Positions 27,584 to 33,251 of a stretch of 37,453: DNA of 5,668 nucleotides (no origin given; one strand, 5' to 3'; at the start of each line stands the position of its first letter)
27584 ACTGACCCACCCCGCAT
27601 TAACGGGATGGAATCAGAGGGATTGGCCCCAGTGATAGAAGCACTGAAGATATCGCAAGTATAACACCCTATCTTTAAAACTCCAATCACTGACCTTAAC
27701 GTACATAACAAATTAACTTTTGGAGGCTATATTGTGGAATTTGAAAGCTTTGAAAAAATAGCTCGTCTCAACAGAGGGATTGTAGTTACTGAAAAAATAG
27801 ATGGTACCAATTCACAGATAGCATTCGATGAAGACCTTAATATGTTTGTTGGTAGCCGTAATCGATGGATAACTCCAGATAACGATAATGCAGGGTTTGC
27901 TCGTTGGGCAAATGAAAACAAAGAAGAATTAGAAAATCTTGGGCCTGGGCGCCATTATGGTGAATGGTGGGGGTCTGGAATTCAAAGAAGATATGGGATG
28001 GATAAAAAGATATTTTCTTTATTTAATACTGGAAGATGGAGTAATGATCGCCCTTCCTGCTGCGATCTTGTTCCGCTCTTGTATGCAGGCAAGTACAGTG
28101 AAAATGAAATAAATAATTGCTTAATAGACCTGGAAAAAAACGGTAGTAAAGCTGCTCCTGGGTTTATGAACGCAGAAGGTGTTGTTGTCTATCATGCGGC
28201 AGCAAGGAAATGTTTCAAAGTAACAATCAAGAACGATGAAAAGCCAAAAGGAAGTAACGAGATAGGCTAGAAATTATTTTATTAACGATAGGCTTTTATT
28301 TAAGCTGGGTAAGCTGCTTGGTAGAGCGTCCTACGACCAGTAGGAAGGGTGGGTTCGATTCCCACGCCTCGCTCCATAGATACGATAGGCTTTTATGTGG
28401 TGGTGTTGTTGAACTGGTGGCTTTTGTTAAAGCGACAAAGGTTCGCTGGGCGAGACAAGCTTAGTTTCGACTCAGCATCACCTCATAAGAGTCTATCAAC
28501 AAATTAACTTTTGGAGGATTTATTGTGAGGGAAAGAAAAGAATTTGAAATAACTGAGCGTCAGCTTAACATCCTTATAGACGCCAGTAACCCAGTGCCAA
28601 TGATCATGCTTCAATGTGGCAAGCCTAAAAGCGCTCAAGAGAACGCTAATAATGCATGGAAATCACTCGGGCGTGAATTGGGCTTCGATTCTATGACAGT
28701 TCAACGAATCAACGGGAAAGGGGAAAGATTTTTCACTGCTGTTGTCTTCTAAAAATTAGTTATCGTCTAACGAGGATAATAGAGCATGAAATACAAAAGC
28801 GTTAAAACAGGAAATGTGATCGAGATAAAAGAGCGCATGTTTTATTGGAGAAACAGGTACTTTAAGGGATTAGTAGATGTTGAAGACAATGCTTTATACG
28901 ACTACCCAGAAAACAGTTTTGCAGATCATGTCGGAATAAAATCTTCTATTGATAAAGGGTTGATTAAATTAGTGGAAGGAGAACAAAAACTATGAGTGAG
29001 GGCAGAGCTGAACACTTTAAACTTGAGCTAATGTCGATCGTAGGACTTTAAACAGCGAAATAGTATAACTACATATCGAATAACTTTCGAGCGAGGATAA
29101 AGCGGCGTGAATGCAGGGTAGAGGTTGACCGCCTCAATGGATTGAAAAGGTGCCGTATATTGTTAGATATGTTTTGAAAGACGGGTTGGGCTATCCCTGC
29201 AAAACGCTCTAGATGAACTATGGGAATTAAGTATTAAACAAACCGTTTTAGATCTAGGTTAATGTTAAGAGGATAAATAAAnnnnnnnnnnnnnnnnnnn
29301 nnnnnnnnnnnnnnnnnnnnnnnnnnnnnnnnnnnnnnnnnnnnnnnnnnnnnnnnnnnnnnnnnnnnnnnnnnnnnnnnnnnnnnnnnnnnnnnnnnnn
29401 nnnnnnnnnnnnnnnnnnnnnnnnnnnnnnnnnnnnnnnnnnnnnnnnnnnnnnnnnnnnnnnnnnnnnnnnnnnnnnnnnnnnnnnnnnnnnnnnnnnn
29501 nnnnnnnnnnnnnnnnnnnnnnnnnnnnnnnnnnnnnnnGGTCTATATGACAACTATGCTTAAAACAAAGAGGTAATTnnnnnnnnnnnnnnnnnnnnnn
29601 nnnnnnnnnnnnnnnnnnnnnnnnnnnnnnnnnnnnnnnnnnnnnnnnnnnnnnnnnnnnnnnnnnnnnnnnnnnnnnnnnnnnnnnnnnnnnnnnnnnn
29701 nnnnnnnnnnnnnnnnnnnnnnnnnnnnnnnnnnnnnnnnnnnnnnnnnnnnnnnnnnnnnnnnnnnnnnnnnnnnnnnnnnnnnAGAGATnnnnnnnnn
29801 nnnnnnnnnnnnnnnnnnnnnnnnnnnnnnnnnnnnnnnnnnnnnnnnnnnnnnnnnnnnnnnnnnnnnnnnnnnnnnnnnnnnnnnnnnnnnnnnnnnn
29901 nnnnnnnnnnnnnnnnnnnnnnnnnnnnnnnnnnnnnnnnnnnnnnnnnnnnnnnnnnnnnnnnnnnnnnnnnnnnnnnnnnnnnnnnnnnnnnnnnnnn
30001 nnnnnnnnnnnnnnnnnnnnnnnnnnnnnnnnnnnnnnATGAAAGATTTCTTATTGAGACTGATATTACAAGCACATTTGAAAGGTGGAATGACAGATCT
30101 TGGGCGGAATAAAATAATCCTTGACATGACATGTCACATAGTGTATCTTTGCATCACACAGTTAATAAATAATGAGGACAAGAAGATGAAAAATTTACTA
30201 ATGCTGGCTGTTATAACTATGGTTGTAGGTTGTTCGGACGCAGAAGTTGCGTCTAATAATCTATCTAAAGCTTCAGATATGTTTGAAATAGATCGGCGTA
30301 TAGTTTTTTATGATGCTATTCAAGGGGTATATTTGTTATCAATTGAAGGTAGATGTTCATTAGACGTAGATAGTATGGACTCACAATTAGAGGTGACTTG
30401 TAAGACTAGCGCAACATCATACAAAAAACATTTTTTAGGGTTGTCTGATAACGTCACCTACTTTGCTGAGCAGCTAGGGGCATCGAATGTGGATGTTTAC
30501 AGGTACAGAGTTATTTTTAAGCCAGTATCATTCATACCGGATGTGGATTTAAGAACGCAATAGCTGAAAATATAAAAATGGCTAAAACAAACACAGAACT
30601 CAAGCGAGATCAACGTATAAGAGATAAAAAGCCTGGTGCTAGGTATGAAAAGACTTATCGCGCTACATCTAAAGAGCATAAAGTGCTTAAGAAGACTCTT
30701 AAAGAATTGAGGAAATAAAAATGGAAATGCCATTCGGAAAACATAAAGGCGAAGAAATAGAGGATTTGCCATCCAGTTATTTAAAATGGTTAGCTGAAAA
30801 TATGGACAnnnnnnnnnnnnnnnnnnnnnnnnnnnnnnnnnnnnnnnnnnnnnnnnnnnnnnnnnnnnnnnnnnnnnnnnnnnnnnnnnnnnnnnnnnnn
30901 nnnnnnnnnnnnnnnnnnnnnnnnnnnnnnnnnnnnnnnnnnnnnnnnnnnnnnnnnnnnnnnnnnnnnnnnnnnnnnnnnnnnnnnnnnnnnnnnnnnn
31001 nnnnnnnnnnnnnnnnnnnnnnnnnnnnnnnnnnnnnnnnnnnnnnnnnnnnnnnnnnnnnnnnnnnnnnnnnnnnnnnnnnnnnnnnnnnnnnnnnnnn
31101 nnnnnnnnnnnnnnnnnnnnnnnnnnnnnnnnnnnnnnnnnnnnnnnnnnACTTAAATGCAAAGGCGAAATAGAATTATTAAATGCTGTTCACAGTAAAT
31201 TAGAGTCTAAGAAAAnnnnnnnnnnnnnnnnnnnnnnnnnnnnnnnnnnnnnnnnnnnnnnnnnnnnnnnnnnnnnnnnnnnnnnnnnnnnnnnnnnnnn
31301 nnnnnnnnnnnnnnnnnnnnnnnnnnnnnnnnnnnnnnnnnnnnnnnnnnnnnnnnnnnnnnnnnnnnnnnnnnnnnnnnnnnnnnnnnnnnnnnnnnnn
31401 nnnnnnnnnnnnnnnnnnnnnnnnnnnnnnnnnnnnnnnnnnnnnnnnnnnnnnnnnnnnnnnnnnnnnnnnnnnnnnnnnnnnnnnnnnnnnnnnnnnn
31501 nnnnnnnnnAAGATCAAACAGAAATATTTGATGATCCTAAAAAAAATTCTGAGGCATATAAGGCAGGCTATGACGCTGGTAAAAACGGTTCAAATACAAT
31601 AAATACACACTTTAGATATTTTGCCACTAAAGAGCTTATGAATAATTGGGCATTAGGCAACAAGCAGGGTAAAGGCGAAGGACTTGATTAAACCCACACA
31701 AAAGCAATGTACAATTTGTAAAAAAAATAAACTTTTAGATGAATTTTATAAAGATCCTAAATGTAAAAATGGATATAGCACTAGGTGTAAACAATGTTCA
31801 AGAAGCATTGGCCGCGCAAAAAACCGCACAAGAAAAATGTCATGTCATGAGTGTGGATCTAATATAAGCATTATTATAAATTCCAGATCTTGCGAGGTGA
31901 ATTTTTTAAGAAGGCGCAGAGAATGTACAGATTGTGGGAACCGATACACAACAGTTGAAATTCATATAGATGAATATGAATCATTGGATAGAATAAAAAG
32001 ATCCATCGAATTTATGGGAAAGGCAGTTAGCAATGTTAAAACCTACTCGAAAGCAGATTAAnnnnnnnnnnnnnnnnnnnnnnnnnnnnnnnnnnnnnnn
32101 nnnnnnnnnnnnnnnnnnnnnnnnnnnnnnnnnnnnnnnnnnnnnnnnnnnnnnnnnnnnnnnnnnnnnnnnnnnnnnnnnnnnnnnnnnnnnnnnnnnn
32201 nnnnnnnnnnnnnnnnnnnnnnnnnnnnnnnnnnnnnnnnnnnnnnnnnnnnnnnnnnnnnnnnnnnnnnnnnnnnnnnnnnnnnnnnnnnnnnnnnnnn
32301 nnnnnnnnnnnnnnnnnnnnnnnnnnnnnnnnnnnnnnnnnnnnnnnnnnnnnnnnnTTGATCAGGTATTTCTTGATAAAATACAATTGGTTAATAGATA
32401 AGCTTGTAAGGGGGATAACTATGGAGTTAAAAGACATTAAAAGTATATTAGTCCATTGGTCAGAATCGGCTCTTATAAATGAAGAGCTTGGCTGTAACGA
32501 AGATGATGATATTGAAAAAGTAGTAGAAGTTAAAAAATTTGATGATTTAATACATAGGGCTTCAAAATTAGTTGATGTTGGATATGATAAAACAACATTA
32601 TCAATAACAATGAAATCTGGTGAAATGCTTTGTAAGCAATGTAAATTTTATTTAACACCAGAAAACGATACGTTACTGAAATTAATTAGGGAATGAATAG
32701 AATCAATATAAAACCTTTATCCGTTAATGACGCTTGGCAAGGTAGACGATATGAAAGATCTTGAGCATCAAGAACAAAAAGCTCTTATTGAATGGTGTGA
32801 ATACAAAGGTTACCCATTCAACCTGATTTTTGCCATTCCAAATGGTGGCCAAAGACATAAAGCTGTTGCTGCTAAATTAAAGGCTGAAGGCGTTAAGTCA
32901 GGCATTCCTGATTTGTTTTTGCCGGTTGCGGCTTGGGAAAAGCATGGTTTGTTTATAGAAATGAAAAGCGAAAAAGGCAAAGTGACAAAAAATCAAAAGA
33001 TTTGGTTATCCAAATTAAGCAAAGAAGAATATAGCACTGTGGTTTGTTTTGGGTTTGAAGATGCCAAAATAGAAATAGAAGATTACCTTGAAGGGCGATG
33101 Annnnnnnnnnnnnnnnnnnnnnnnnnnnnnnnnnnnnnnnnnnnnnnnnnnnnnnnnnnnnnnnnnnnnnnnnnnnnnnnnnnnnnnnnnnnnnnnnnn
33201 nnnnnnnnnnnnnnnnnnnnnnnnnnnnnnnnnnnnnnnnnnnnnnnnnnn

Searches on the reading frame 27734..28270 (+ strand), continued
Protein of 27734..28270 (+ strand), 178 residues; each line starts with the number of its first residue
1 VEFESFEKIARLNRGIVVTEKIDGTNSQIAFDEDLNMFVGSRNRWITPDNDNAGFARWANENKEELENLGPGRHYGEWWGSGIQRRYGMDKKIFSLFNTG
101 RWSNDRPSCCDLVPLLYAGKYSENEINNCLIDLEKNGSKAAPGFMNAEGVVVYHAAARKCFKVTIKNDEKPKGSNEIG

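Call 80: predict_structure(alignment_id=A1)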
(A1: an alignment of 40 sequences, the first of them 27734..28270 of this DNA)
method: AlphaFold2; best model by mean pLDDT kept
length: 178 residues; sequences in the alignment: 40
mean_pLDDT: 90.6   pTM: 0.82
mean pLDDT of the five models: 90.6, 90.2, 89.9, 88.1, 87.8
residues with pLDDT >= 90: 127; 70-90: 43; 50-70: 6; < 50: 2
segments of 3 or more residues with pLDDT < 50: none
pLDDT, mean of each block of 10 residues (from residue 1): 90 96 93 98 94 91 96 94 80 89 91 96 98 94 88 95 86 55
secondary structure, 60 per line:
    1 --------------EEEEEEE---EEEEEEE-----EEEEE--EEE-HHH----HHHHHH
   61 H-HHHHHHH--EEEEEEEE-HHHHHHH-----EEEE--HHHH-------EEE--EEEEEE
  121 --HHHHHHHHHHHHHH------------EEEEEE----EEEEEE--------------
elements in order: E15-21 E25-31 E37-41 E44-46 H55-61 H63-69 E72-79 H81-87 E93-96 H99-102 E110-112 E115-120 H123-136 E149-154 E159-164

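Call 85: fold_search(model_id=the predicted structure, library=pdb)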
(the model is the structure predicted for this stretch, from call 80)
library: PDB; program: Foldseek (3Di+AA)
matches with E <= 10: 219; with E <= 0.001: 19
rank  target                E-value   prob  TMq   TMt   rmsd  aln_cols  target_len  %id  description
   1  2hvr_A                3.6e-05  1.00  0.57  0.34  10.7       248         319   17  Structure of T4 RNA Ligase 2 with Nicked 5'-Adenylated nucleic acid duplex containing a 3'-deoxyribonucleotide at the  (released 2006-10-17)
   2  6vt5                  5.1e-05  1.00  0.57  0.33   4.2       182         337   22  Naegleria gruberi RNA ligase R4a K121A mutant apo (released 2020-04-08)
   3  2hvr_B                1.0e-04  1.00  0.55  0.33   8.9       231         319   17  Structure of T4 RNA Ligase 2 with Nicked 5'-Adenylated nucleic acid duplex containing a 3'-deoxyribonucleotide at the  (released 2006-10-17)
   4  6vtd                  1.1e-04  1.00  0.57  0.33   4.2       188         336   21  Naegleria gruberi RNA ligase R149A mutant with ATP and Mn (released 2020-04-08)
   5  6vtg_A                1.2e-04  1.00  0.56  0.32   4.2       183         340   22  Naegleria gruberi RNA ligase E227A mutant apo (released 2020-04-08)
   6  5cou                  1.4e-04  1.00  0.58  0.34   4.3       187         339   21  Structure and mechanism of a eukaryal nick-sealing RNA ligase K170M+ATP (released 2015-10-28)
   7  6vt1_A                1.4e-04  1.00  0.59  0.34   4.6       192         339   23  Naegleria gruberi RNA ligase D172A mutant apo (released 2020-04-08)
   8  6vt8                  1.6e-04  1.00  0.57  0.33   4.3       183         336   23  Naegleria gruberi RNA ligase E312A mutant with AMP and Mn (released 2020-04-08)
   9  5cot                  1.7e-04  1.00  0.58  0.33   4.2       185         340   23  Structure and mechanism of a eukaryal nick-sealing RNA ligase (released 2015-10-28)
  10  1s68                  1.9e-04  1.00  0.56  0.44   8.6       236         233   18  Structure and Mechanism of RNA Ligase (released 2004-02-24)
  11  6vt9                  2.1e-04  1.00  0.58  0.34   4.2       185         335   23  Naegleria gruberi RNA ligase E227A mutant with ATP and Mn (released 2020-04-08)
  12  6vte                  2.2e-04  1.00  0.56  0.33   4.3       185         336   22  Naegleria gruberi RNA Ligase K170M mutant with AMP and Mn (released 2020-04-08)
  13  6vt0                  2.5e-04  1.00  0.56  0.33   4.3       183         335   22  Naegleria gruberi RNA ligase K170A mutant apo (released 2020-04-08)
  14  2hvq                  3.2e-04  1.00  0.53  0.33  10.3       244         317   17  Structure of Adenylated full-length T4 RNA Ligase 2 (released 2006-10-17)
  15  6vt4                  3.5e-04  1.00  0.56  0.33   4.3       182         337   22  Naegleria gruberi RNA ligase R149A mutant apo (released 2020-04-08)
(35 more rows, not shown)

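Call 111: search_protein_families(library=pfam, proteins=[L188:4395-6542:-, L188:6548-7891:+, L207:2136-3317:-, L207:1228-2139:-, L207:2927-3502:-], max_evalue=0.01)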
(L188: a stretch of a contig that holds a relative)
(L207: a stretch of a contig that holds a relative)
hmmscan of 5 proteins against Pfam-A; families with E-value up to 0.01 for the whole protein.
L188:4395-6542:- (715 aa): 2 families
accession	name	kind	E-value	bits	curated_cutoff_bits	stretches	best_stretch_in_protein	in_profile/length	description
PF22555.1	DAM-like-phage1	-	2.2e-85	286.7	27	1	274-541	1-272/274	Phage DNA Adenine Methylase-like domain 1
PF22559.2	GNAT-phage-like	-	4.4e-50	170.1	27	1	551-710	2-164/164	Phage GNAT-like domain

L188:6548-7891:+ (447 aa): 0 families

L207:2136-3317:- (393 aa): 1 family
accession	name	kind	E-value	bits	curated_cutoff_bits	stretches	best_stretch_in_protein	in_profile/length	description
PF00096.32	zf-C2H2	-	4.2e-05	24.2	25.2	0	252-275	1-23/23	Zinc finger, C2H2 type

L207:1228-2139:- (303 aa): 6 families
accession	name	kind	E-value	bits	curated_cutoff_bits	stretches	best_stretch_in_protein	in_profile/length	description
PF01695.23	IstB_IS21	-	2.3e-10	40.9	24.1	2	144-164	92-112/238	IstB-like ATP binding protein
PF13191.12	AAA_16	-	0.00059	20.8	32.6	1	131-232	11-103/167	AAA ATPase domain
PF01078.27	Mg_chelatase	-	0.00092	19.1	20.3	1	129-163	12-41/207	Magnesium chelatase, subunit ChlI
PF00308.24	Bac_DnaA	-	0.0041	17.8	23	0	225-287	97-158/162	Bacterial DnaA ATPAse domain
PF20720.3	nSTAND3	-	0.0066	16.6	27.2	1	145-192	18-63/155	Novel STAND NTPase 3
PF05496.18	RuvB_N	-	0.0068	16.6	27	0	122-166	9-54/159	Holliday junction DNA helicase RuvB P-loop domain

L207:2927-3502:- (191 aa): 4 families
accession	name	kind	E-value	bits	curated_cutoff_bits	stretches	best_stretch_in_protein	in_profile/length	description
PF02796.21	HTH_7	-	0.00031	21.3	23.8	1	118-158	4-44/45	Helix-turn-helix domain of resolvase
PF13384.12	HTH_23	-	0.0043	17.3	24.6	0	131-157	13-39/50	Homeodomain-like domain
PF08279.18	HTH_11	-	0.0051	17.1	25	1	127-157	8-37/55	HTH domain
PF13560.12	HTH_31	-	0.0062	17.3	27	1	127-163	5-43/64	Helix-turn-helix domain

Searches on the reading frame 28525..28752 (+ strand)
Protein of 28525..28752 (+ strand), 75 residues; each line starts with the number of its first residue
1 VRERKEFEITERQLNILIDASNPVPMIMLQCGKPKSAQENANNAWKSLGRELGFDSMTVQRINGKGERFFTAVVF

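Call 12: search_protein_families(library=phrogs, proteins=[window:28525-28752:+], max_evalue=0.001)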
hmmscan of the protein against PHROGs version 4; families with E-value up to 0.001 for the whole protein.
window:28525-28752:+ (75 aa): 0 families

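Call 24: find_related_loci(query=window:28525-28752:+, collection=viral_contigs, flank=3000)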
Query window:28525-28752:+ (75 aa) in viral_contigs; peptide patterns used: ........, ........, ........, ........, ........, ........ (x = any residue, [..] = any of these).
7 stretches matched a pattern; 2 encode a relative of the query (tblastn E <= 1e-3); 2 distinct loci.
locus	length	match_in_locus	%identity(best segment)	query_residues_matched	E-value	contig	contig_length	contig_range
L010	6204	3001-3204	57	5-72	5e-25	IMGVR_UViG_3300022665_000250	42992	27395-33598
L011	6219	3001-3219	52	1-73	5e-24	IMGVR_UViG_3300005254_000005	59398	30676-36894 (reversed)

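Call 57: find_homologous_proteins(query=window:28525-28752:+, max_evalue=0.001)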
Query window:28525-28752:+ (75 aa): 8 proteins with E <= 0.001 among 8 candidates.
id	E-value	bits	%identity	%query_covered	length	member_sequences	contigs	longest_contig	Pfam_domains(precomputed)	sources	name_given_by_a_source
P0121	4.3e-42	158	99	100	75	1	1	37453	-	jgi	-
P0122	7.3e-23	97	71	91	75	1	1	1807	-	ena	-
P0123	2.1e-22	96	70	89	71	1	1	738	-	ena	-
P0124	6.6e-22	94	64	97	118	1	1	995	-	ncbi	-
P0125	3.7e-20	89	70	89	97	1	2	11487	-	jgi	jgi:hypothetical protein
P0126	4.0e-20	89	68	95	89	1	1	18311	-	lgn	-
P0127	1.6e-19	87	60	97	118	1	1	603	-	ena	-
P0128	1.6e-16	77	58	92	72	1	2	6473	-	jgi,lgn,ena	-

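Call 58: find_encoding_contigs(protein=P0122, flank=2000, max_places=2)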
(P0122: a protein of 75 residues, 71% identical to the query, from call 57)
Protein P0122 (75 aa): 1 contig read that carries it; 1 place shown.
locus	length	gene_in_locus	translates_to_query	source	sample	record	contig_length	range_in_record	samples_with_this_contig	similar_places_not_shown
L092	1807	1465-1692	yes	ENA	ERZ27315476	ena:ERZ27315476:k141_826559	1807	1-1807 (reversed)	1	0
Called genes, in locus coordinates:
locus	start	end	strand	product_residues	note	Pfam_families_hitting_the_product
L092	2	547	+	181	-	?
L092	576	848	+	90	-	-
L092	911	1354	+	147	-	-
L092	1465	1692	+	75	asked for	-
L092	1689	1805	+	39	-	?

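Call 59: find_encoding_contigs(protein=P0125, flank=3000, max_places=2)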
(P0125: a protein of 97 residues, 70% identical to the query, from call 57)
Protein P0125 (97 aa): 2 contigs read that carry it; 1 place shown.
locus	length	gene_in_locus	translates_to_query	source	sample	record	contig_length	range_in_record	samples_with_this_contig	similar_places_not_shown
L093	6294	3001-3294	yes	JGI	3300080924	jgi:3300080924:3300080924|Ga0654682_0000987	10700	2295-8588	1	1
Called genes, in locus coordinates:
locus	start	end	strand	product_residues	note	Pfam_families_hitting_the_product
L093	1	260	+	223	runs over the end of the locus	PF10108:DNA_pol_B_exo2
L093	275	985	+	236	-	-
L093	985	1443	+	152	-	PF00436:SSB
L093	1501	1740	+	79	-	PF10073:GapR_DNA-bd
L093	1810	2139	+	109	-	PF06147:DUF968 (weak)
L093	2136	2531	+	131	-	PF05772:NinB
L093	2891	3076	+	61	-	-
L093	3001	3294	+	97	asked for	-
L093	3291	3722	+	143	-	-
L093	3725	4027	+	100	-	-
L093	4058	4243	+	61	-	-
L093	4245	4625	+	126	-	-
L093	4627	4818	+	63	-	-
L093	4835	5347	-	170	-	-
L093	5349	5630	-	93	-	-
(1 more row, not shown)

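Call 60: find_encoding_contigs(protein=P0126, flank=3000, max_places=2)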
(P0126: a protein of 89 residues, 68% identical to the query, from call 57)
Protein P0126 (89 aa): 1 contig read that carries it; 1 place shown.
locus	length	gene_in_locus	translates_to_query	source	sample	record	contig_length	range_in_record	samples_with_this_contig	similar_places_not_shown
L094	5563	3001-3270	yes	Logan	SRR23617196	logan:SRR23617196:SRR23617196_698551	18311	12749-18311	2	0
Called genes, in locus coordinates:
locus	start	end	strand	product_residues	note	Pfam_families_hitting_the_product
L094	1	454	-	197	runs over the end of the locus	-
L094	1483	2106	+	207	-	-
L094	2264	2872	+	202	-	-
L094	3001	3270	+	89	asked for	-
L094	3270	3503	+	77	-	-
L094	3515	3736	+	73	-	-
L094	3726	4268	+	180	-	-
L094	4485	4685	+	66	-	-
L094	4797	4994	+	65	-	-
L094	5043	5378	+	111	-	-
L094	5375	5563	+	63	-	?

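Call 69: search_protein_families(library=pfam, proteins=[window:28525-28752:+], max_evalue=0.01)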
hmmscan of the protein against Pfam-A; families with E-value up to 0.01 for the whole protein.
window:28525-28752:+ (75 aa): 0 families

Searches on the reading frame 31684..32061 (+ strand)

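Call 70: search_protein_families(library=pfam, proteins=[window:31684-32061:+], max_evalue=0.01)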
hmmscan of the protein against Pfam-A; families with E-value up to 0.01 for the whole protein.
window:31684-32061:+ (125 aa): 1 family
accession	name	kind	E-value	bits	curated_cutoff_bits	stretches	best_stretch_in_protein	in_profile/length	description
PF22811.2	Zn_ribbon_NrdR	-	5.8e-11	42.6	27.2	1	52-92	1-42/42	Transcriptional repressor NrdR-like, N-terminal domain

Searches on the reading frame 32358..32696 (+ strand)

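Call 70: search_protein_families(library=pfam, proteins=[window:32358-32696:+], max_evalue=0.01)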
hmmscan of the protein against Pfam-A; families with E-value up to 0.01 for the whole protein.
window:32358-32696:+ (112 aa): 1 family
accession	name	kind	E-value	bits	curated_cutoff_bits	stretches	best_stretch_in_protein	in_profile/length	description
PF18208.6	NES_C_h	-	0.0046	17.6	26.6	1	23-79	25-78/109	Nicking enzyme C-terminal middle helical domain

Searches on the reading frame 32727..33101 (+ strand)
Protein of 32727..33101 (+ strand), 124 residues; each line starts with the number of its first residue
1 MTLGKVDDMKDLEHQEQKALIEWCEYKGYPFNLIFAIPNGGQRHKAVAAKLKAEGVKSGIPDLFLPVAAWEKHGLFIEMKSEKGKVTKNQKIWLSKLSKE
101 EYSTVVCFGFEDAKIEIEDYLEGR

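Call 70: search_protein_families(library=pfam, proteins=[window:32727-33101:+], max_evalue=0.01)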
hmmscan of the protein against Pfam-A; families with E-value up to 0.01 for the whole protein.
window:32727-33101:+ (124 aa): 1 family
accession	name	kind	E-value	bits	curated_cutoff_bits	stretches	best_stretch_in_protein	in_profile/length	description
PF08774.17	VRR_NUC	-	8.3e-13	48.9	23.8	1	13-108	3-113/116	VRR-NUC domain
